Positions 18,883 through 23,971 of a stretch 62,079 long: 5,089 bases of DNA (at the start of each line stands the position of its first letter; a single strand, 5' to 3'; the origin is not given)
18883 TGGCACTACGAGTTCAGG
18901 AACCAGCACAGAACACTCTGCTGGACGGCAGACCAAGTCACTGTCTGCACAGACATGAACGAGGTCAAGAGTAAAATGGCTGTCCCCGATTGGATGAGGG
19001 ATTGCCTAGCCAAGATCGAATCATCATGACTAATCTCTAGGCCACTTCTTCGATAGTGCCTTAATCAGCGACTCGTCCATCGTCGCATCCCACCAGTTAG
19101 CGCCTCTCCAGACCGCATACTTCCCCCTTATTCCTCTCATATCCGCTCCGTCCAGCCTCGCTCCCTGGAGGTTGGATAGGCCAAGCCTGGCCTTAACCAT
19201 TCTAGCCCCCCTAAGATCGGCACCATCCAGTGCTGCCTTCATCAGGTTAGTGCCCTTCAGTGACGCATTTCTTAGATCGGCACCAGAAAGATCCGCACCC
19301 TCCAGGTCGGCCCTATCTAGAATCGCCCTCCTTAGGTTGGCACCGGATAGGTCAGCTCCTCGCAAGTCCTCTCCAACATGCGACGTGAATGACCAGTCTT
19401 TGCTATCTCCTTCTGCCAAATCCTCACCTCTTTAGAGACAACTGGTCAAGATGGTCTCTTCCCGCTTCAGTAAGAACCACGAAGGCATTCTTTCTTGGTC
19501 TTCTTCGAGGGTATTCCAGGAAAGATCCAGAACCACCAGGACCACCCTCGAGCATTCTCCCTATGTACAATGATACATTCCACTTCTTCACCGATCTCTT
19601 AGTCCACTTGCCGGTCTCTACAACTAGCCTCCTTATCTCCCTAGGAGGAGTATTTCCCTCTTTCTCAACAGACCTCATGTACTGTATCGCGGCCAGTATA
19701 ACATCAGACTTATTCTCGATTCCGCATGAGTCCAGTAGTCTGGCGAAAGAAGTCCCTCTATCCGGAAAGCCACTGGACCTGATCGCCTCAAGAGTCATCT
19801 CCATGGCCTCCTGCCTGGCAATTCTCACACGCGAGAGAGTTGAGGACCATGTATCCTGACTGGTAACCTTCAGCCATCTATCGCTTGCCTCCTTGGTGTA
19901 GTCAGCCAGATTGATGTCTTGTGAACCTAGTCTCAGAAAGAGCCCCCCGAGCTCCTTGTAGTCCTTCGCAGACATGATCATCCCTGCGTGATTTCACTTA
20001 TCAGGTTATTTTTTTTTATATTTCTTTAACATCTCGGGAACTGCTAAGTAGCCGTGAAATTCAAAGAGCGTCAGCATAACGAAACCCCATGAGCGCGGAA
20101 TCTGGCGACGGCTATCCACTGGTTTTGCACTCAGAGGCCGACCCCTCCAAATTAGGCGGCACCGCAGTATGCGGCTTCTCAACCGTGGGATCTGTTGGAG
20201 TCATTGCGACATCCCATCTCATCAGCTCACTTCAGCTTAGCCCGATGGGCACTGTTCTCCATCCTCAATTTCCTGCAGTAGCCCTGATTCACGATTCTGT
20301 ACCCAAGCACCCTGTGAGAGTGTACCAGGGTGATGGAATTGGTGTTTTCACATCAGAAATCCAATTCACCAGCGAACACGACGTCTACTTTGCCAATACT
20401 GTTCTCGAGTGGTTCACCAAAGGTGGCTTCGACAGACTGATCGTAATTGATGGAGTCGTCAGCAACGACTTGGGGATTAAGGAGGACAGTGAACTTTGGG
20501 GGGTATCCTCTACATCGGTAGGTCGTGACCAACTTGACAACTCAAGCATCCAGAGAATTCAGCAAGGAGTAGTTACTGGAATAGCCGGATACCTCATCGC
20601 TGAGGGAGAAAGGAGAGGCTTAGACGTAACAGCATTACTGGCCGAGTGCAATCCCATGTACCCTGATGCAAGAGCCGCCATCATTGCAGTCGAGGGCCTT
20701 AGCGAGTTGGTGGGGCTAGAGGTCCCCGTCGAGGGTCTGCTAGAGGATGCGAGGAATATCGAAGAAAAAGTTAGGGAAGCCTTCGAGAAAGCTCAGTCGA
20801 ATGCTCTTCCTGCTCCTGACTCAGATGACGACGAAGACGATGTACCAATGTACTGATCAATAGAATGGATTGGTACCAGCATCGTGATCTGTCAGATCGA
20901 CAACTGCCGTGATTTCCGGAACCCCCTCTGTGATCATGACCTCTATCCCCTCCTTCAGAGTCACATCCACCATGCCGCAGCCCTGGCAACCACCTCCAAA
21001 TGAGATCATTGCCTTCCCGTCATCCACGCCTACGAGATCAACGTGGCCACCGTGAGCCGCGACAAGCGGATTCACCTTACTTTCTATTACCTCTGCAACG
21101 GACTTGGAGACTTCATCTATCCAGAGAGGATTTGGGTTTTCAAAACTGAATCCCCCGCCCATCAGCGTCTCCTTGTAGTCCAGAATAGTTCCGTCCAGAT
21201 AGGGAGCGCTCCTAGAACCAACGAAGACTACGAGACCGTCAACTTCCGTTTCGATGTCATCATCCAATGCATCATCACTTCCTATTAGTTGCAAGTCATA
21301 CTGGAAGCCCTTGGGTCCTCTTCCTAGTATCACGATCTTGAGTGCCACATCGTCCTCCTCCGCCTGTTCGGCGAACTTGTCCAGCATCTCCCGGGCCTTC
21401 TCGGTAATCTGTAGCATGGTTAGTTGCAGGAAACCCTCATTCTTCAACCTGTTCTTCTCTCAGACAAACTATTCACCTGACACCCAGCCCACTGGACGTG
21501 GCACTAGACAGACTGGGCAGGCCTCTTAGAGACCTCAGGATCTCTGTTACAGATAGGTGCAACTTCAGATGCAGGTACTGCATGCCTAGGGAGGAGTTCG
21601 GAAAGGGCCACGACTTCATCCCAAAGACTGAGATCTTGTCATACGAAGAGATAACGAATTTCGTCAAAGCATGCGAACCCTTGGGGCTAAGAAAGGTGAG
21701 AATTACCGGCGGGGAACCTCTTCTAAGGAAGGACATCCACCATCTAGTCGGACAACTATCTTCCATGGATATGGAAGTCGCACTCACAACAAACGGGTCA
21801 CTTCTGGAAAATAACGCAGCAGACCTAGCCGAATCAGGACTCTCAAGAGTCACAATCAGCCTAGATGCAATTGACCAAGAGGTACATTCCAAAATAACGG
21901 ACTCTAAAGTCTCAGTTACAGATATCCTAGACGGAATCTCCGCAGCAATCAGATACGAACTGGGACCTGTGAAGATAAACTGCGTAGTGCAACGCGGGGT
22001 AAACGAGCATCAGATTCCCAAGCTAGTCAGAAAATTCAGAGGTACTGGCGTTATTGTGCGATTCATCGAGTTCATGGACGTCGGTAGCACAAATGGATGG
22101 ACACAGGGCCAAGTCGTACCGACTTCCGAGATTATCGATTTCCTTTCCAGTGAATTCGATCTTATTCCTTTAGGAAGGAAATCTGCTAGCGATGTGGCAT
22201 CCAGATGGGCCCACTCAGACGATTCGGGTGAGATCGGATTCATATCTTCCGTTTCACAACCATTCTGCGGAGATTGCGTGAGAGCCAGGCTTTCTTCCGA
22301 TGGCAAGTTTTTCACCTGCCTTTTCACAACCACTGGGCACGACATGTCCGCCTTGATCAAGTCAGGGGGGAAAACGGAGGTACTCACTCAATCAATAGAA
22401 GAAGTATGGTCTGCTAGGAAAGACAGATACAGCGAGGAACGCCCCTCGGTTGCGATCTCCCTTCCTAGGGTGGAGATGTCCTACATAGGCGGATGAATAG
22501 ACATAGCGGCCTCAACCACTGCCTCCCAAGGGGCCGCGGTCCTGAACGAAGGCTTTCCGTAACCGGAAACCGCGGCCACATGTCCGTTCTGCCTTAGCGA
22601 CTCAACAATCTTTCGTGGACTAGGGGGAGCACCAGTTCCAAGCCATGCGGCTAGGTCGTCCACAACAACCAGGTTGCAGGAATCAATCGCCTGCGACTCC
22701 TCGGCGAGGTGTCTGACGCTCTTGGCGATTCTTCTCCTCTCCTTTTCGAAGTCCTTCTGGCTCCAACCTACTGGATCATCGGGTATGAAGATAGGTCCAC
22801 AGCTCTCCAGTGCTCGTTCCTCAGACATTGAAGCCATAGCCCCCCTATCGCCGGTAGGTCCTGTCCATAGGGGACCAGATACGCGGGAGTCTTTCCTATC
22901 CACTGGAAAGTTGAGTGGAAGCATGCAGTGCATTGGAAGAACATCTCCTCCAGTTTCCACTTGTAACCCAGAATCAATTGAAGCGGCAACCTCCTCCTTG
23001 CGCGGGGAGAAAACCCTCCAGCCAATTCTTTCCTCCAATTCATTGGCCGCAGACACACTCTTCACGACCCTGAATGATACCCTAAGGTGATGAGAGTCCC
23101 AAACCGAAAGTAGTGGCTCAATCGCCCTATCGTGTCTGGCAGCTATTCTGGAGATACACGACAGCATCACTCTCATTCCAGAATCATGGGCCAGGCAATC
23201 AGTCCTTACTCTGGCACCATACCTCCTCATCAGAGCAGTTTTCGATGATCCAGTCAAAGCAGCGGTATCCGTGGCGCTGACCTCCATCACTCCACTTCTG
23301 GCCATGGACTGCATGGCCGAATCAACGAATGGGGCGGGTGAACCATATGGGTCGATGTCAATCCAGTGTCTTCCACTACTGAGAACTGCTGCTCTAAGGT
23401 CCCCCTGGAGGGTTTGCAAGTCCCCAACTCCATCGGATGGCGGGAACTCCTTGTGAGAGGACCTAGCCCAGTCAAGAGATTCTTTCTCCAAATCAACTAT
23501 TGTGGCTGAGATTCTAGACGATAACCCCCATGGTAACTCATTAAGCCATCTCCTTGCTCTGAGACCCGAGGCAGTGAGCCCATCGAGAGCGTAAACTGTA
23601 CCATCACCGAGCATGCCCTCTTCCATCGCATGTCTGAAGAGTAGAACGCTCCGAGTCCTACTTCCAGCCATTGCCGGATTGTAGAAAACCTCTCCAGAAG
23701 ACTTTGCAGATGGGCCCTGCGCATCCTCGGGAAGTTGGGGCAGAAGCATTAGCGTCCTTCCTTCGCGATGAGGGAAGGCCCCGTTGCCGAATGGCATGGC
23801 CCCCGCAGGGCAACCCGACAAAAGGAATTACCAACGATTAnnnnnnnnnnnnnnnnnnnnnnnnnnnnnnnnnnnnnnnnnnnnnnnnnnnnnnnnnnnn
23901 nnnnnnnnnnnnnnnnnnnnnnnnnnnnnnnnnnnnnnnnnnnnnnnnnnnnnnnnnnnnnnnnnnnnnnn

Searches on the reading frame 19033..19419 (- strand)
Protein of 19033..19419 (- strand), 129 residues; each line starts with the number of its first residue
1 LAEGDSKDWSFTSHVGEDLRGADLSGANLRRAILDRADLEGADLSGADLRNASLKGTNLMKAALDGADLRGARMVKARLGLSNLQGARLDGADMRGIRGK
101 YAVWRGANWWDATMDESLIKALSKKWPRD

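Call 87: search_protein_families(library=pfam, proteins=[window:19033-19419:-], max_evalue=0.0001)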
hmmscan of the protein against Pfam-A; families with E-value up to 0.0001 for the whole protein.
window:19033-19419:- (129 aa): 3 families
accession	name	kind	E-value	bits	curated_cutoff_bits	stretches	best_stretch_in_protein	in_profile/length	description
PF00805.28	Pentapeptide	-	2e-28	98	20.2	3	18-51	7-40/40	Pentapeptide repeats (8 copies)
PF13576.12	Pentapeptide_3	-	6.5e-10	39.5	27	0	55-96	2-46/48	Pentapeptide repeats (9 copies)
PF13599.13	Pentapeptide_4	-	1e-07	32.3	38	0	18-62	32-76/78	Pentapeptide repeat region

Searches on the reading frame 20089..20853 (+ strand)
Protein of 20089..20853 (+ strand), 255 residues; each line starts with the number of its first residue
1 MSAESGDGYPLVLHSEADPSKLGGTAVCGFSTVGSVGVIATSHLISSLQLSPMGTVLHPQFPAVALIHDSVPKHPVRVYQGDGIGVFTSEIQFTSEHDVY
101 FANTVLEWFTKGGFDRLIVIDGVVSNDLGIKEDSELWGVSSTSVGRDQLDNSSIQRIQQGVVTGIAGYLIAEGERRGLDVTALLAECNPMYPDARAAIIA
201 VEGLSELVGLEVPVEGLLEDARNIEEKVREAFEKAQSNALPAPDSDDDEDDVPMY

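Call 87: search_protein_families(library=pfam, proteins=[window:20089-20853:+], max_evalue=0.0001)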
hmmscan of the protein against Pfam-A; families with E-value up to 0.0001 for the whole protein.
window:20089-20853:+ (255 aa): 1 family
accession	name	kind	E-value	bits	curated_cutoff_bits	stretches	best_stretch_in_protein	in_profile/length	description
PF09754.15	PAC2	-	2.7e-35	122.6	25.8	1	26-230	1-213/215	PAC2 family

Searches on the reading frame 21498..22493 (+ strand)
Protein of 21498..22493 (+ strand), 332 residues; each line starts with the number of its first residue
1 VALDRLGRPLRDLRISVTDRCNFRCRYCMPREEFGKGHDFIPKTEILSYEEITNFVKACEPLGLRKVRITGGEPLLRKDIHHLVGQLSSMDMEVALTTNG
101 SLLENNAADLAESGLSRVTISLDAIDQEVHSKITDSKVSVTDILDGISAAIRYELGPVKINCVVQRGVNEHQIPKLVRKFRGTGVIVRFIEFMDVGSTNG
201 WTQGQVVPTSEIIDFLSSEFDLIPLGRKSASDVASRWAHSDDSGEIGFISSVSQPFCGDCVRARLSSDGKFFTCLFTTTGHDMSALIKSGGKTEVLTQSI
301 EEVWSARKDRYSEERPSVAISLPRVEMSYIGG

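Call 87: search_protein_families(library=pfam, proteins=[window:21498-22493:+], max_evalue=0.0001)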
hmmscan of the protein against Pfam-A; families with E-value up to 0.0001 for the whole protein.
window:21498-22493:+ (332 aa): 2 families
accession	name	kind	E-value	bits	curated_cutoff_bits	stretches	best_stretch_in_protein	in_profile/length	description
PF06463.18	Mob_synth_C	-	1.8e-34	118.9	37.4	1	186-312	2-127/128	Molybdenum Cofactor Synthesis C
PF04055.27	Radical_SAM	-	3.9e-32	112.2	29.5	1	15-178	1-164/166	Radical SAM superfamily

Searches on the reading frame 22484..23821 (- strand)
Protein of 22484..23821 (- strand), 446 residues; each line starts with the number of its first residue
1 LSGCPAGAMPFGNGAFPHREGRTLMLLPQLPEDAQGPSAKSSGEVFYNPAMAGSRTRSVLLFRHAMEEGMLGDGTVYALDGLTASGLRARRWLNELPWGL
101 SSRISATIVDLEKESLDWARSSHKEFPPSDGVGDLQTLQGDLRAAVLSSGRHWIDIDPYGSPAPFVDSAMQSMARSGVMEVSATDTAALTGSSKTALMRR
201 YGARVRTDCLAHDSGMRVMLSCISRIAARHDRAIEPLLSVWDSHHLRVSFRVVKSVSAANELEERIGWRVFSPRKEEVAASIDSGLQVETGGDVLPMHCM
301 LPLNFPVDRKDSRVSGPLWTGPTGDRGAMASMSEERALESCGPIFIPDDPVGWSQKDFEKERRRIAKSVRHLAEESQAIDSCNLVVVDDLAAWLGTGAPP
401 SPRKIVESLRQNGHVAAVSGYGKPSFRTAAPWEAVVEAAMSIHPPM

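Call 87: search_protein_families(library=pfam, proteins=[window:22484-23821:-], max_evalue=0.0001)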
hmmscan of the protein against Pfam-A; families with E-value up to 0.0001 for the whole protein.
window:22484-23821:- (446 aa): 1 family
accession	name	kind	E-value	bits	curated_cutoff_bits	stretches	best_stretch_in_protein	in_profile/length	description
PF02005.22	TRM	-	3.3e-51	175.1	27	1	40-438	15-374/376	N2,N2-dimethylguanosine tRNA methyltransferase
